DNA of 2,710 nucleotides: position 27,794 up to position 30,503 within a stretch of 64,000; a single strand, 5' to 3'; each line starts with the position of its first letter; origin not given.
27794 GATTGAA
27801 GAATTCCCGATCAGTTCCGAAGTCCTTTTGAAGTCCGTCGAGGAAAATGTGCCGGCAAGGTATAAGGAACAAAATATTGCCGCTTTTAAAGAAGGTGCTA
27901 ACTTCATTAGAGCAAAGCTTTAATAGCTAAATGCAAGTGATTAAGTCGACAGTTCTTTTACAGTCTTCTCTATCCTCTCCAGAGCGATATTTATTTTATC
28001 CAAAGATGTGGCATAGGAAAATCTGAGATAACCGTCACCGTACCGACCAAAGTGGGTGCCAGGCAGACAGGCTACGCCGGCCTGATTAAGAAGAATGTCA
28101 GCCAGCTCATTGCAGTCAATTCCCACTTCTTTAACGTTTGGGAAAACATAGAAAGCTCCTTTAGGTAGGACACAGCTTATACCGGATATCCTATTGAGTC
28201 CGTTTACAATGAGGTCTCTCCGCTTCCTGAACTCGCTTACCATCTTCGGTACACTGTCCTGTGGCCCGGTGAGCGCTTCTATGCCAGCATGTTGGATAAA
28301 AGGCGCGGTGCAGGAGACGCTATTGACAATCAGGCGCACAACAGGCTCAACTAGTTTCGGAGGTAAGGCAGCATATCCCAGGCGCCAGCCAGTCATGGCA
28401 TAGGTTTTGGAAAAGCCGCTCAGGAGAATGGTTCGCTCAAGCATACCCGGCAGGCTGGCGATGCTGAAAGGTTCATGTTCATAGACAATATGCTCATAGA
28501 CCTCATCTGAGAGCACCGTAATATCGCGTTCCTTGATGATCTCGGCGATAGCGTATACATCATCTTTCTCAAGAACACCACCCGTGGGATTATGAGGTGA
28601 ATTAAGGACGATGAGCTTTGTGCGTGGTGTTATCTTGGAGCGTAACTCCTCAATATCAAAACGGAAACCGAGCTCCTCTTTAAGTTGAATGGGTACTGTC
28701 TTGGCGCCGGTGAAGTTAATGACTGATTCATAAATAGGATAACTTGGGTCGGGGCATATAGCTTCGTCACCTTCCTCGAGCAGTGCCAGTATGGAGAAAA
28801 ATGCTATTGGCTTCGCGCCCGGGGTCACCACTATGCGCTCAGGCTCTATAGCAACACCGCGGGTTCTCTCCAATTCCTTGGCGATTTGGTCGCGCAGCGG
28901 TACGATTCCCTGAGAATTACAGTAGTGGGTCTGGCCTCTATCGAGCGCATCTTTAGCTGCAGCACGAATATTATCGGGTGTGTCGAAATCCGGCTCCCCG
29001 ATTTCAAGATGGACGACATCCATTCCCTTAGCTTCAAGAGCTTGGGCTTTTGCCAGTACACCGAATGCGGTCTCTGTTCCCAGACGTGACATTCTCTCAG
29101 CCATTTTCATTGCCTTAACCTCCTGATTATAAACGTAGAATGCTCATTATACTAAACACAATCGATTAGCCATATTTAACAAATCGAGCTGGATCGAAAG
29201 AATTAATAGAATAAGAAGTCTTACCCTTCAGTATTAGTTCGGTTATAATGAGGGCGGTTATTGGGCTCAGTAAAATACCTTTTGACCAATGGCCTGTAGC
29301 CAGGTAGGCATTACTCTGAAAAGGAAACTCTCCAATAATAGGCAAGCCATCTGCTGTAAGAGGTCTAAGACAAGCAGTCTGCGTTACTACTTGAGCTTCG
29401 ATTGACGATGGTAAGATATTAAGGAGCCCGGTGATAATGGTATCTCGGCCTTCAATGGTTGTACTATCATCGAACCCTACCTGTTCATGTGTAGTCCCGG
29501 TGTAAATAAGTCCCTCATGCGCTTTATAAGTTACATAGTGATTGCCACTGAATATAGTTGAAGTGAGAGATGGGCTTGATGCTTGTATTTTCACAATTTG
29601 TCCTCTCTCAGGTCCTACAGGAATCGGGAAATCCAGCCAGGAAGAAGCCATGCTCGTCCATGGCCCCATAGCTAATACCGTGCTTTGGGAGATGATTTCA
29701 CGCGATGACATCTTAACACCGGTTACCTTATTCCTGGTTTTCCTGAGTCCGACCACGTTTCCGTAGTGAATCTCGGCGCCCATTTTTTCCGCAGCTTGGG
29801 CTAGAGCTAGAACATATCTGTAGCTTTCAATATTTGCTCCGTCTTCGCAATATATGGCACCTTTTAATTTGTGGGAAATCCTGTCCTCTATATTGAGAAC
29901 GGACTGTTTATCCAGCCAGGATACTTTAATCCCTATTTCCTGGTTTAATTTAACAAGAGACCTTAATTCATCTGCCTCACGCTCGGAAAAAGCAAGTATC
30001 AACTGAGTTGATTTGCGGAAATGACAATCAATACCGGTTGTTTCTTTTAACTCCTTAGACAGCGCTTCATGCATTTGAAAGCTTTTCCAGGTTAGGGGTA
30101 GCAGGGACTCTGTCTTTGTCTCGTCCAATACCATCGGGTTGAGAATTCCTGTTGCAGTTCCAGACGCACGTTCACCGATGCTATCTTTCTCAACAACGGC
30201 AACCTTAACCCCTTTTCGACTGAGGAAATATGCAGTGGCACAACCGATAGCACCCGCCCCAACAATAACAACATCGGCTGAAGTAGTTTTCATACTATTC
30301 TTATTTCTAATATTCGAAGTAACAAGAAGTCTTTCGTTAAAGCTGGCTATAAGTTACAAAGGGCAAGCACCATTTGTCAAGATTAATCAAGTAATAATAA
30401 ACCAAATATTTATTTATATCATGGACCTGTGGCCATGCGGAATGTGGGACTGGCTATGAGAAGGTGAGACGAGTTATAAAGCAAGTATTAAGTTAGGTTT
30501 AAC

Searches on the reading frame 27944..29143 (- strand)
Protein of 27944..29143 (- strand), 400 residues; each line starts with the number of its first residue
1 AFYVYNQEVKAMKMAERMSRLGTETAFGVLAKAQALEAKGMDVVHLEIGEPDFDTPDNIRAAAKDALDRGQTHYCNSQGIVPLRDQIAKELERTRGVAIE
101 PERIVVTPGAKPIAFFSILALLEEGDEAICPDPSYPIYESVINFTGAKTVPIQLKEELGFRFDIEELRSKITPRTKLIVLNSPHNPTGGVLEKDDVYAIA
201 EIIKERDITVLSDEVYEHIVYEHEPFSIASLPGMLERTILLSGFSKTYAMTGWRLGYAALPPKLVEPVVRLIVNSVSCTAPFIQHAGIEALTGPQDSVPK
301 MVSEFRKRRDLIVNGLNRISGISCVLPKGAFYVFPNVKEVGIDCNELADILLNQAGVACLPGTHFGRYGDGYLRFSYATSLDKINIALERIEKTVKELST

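Call 61: search_protein_families(library=pfam, max_evalue=0.00001, proteins=[window:27944-29143:-])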
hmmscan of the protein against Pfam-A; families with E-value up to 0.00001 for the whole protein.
window:27944-29143:- (400 aa): 2 families
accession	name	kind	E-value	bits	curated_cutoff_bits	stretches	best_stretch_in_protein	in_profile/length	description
PF00155.27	Aminotran_1_2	-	3.8e-69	234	19.7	1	42-391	2-361/361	Aminotransferase class I and II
PF01053.26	Cys_Met_Meta_PP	-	2e-07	30.3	27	1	115-216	81-176/381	Cys/Met metabolism PLP-dependent enzyme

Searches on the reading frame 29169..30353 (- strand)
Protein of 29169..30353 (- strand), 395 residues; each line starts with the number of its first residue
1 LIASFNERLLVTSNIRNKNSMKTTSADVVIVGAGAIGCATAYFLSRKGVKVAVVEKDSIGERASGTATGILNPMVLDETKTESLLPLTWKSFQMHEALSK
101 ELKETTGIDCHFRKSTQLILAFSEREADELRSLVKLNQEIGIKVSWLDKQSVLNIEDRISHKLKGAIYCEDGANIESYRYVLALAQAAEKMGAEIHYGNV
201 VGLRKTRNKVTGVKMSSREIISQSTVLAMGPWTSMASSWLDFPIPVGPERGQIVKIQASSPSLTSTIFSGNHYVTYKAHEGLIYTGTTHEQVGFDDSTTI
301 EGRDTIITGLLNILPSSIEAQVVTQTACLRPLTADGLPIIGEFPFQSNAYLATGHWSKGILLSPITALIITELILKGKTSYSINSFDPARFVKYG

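Call 61: search_protein_families(library=pfam, max_evalue=0.00001, proteins=[window:29169-30353:-])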
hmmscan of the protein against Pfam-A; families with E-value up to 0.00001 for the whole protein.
window:29169-30353:- (395 aa): 7 families
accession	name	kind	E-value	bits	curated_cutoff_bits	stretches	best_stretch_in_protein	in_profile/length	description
PF01266.30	DAO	-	2.5e-71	241.5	27.9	1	27-373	1-353/353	FAD dependent oxidoreductase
PF07992.20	Pyr_redox_2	-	1.9e-07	31.3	26.1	0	22-57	139-174/291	Pyridine nucleotide-disulphide oxidoreductase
PF01946.23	Thi4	-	5.1e-07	29.6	26.2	1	20-61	12-55/235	Thi4 family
PF13450.12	NAD_binding_8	-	6.6e-07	30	21.9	1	30-59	1-31/68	NAD(P)-binding Rossmann-like domain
PF01494.25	FAD_binding_3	-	1.1e-06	28.5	22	1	26-60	2-36/349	FAD binding domain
PF00890.30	FAD_binding_2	-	1.9e-06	27.8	20.4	1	27-75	1-49/414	FAD binding domain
PF03486.20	HI0933_like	-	9.5e-06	25.7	50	0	27-72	2-48/244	HI0933-like protein Rossmann domain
